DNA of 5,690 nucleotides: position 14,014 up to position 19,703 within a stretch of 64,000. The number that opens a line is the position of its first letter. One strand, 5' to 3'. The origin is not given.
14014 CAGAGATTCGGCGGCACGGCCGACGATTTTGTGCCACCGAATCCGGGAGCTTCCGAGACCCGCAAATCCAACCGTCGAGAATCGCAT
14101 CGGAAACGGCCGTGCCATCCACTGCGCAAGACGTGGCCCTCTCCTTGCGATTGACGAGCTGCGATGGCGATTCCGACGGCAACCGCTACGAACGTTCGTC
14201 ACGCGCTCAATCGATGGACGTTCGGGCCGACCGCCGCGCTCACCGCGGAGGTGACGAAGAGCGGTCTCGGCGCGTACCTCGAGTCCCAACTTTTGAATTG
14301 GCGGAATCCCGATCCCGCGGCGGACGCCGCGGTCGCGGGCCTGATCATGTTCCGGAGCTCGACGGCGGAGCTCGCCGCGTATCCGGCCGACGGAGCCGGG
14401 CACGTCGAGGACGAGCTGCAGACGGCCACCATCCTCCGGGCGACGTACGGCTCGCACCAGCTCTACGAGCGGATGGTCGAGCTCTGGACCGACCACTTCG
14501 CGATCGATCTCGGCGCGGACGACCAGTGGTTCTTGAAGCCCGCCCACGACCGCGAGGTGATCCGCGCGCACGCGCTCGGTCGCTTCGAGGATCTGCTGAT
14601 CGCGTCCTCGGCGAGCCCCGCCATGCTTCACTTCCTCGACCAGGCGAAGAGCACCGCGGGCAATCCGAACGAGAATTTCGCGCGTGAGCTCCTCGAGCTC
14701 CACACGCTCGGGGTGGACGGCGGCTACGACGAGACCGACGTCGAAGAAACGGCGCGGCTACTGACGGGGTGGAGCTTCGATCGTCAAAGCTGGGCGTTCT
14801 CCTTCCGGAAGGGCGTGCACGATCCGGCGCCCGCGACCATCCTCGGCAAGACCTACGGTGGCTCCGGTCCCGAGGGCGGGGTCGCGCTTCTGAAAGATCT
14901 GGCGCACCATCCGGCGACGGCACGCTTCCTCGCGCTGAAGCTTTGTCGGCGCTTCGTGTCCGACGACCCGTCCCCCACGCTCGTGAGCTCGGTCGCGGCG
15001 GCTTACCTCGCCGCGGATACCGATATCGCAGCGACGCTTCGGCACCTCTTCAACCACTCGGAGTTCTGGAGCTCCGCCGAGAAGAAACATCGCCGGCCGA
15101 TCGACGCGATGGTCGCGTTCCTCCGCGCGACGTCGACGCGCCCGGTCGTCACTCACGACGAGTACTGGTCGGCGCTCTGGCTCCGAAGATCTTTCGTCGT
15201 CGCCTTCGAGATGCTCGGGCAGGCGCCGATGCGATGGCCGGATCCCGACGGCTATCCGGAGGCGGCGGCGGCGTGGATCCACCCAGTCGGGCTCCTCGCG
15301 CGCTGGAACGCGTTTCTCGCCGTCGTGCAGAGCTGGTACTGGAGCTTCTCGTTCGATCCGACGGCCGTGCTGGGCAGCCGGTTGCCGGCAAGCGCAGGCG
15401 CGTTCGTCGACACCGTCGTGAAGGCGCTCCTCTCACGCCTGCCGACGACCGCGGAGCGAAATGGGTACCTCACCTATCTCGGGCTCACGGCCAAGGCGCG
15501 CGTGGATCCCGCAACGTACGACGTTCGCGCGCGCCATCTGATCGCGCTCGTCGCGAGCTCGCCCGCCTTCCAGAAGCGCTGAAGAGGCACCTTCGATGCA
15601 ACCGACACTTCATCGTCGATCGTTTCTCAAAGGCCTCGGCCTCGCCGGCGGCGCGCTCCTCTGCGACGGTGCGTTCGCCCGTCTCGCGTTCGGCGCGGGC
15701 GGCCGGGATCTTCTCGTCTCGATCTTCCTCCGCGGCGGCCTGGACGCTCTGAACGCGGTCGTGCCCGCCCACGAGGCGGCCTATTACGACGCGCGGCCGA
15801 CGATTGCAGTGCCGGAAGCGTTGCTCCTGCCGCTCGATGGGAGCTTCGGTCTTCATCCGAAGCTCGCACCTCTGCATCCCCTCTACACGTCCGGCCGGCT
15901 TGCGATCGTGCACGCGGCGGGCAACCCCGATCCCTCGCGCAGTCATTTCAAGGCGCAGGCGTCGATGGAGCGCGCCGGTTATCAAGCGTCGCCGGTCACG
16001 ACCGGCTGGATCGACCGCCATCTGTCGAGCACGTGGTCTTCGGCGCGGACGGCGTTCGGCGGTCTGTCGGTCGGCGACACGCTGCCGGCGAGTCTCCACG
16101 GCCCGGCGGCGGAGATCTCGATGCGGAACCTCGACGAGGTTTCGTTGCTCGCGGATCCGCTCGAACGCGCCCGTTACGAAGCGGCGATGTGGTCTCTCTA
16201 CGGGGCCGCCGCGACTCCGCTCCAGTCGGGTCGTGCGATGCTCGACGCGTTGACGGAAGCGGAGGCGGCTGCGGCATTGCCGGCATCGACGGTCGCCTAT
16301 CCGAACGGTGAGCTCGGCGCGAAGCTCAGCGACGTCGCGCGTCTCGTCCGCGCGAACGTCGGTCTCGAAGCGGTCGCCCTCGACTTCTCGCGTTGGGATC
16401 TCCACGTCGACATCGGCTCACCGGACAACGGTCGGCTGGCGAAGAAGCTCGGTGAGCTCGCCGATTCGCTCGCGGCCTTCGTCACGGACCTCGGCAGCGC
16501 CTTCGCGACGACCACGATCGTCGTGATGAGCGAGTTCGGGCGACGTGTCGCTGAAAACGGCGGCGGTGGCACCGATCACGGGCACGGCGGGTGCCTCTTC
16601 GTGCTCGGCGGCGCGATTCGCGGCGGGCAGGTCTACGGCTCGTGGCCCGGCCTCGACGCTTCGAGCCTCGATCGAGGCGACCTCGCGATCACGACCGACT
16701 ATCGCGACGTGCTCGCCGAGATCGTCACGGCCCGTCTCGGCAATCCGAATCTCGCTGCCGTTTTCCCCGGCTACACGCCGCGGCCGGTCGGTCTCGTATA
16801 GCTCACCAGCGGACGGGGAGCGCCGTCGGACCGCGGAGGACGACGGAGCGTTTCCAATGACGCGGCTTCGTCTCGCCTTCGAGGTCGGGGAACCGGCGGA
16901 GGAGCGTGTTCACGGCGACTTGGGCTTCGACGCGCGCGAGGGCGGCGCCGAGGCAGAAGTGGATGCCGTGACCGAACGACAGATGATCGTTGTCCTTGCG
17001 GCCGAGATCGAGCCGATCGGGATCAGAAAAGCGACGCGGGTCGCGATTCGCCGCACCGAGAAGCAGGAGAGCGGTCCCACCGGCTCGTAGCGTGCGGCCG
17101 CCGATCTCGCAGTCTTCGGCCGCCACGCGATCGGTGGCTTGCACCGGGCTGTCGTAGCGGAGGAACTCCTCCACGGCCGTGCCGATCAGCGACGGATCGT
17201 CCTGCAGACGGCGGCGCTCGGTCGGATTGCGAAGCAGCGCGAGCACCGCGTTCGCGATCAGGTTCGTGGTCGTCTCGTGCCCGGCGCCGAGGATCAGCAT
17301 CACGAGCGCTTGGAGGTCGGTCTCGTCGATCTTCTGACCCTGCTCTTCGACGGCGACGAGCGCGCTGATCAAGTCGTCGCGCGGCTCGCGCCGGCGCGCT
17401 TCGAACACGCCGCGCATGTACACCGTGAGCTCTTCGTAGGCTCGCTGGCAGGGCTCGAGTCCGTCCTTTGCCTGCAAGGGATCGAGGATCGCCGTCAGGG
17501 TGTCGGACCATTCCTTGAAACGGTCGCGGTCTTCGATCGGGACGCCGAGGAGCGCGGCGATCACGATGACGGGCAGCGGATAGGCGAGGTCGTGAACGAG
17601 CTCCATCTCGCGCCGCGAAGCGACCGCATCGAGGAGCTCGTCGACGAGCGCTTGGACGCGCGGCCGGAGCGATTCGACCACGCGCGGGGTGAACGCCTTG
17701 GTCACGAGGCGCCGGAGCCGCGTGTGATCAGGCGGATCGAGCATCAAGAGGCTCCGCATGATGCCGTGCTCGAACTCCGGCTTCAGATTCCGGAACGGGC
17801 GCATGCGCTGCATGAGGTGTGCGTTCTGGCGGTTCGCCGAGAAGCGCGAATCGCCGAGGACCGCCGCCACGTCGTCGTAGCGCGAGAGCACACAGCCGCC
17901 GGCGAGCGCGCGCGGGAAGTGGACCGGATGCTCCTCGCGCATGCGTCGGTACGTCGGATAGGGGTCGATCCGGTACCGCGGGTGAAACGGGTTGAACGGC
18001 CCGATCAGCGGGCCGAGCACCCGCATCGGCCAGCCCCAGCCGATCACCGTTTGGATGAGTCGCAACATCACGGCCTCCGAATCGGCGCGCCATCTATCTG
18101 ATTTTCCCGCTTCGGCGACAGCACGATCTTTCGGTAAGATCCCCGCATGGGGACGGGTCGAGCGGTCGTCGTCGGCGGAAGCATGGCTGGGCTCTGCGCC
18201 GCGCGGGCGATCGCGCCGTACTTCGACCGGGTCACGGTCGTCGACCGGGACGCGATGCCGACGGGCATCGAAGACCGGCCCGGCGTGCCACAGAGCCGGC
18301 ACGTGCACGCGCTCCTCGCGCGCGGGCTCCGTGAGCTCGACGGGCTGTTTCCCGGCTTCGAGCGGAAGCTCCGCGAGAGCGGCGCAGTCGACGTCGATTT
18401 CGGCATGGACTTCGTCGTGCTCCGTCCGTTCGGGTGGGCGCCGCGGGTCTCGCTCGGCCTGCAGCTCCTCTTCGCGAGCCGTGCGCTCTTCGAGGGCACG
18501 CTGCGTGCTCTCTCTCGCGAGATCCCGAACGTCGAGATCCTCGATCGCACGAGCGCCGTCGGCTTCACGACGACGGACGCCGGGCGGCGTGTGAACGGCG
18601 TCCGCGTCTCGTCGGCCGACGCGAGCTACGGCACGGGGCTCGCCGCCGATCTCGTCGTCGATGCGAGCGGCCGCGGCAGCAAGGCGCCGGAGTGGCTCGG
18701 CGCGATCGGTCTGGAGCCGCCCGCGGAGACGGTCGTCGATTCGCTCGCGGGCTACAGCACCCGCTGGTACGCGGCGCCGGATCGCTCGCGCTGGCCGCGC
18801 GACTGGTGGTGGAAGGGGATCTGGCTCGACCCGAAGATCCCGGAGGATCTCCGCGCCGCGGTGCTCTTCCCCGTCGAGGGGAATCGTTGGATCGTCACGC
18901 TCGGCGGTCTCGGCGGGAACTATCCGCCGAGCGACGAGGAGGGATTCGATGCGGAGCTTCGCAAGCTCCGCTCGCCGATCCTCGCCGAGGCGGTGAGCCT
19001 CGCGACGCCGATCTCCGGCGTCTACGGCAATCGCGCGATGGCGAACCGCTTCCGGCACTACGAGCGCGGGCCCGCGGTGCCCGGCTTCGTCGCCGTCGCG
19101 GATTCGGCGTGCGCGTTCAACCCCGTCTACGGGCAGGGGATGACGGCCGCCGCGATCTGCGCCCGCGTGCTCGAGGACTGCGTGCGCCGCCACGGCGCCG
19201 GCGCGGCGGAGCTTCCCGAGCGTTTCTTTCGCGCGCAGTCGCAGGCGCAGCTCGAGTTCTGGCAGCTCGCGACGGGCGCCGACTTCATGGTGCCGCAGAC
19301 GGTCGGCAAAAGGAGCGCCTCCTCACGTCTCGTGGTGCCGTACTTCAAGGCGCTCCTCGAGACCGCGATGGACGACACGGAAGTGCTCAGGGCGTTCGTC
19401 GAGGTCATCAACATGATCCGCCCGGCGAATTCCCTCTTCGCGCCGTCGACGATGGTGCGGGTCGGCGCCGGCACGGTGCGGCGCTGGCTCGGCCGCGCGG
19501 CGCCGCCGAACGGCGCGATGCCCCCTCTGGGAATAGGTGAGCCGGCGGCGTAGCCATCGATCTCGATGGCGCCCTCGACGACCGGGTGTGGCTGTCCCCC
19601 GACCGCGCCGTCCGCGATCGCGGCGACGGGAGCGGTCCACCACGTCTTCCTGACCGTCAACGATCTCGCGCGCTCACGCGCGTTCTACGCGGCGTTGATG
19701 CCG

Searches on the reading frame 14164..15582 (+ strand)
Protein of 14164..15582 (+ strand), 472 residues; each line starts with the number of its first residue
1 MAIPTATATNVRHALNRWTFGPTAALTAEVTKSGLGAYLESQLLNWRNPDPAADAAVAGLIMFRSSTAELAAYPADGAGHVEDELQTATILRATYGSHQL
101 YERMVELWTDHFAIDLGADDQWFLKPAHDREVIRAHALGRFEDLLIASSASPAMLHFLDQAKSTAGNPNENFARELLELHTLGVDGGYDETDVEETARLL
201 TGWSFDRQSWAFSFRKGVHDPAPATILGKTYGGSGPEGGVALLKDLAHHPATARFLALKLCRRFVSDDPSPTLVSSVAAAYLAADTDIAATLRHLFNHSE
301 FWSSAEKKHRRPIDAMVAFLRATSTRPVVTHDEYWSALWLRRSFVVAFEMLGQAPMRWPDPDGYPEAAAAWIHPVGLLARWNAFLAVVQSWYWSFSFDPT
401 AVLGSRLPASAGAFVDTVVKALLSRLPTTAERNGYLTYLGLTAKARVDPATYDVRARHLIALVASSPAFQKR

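Call 61: search_protein_families(library=pfam, max_evalue=0.00001, proteins=[window:14164-15582:+])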
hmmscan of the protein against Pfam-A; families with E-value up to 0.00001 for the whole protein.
window:14164-15582:+ (472 aa): 1 family
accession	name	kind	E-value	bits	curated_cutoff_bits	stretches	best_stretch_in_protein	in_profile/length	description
PF08811.16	DUF1800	-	1.4e-118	397.1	26.1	1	13-470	1-418/419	Protein of unknown function (DUF1800)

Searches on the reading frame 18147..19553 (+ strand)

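Call 61: search_protein_families(library=pfam, max_evalue=0.00001, proteins=[window:18147-19553:+])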
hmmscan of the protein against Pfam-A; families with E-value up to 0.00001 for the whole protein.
window:18147-19553:+ (468 aa): 2 families
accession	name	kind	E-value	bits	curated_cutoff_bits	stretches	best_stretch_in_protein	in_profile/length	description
PF01266.30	DAO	-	2.7e-07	30.9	27.9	0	128-343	163-351/353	FAD dependent oxidoreductase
PF12831.13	FAD_oxidored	-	4.8e-06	26.6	27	1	7-178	3-148/416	FAD dependent oxidoreductase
